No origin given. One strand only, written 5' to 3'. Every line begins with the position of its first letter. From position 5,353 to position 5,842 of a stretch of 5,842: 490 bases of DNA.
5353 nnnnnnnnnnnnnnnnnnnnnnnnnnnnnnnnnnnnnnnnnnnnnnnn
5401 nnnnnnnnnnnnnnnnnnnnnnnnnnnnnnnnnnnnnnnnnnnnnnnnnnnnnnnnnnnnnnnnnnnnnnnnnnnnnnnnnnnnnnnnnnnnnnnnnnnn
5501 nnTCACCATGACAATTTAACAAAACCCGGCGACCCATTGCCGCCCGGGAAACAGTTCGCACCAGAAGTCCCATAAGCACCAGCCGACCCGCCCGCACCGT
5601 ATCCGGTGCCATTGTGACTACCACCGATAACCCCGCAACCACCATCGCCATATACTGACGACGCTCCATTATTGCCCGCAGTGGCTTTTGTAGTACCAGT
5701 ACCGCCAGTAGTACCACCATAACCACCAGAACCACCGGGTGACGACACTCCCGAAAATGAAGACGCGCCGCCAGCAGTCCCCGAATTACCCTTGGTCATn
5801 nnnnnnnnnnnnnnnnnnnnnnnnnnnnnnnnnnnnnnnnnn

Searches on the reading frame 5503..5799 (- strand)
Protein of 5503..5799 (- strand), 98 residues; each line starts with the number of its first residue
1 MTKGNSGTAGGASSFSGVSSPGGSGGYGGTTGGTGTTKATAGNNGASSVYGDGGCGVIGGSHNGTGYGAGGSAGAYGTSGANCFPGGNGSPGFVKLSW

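Call 4: search_protein_families(library=pfam, proteins=[window:5503-5799:-], max_evalue=0.1)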
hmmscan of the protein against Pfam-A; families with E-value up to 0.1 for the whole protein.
window:5503-5799:- (98 aa): 0 families

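Call 5: search_protein_families(library=ncbifam, proteins=[window:5503-5799:-], max_evalue=0.1)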
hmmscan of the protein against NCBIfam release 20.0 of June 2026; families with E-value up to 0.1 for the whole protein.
window:5503-5799:- (98 aa): 0 families

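Call 6: search_protein_families(library=phrogs, proteins=[window:5503-5799:-], max_evalue=0.01)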
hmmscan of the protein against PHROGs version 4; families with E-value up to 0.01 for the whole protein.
window:5503-5799:- (98 aa): 1 family
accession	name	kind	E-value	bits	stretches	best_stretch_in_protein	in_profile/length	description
phrog_988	-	tail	0.0019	18.7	1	36-98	507-574/574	tail protein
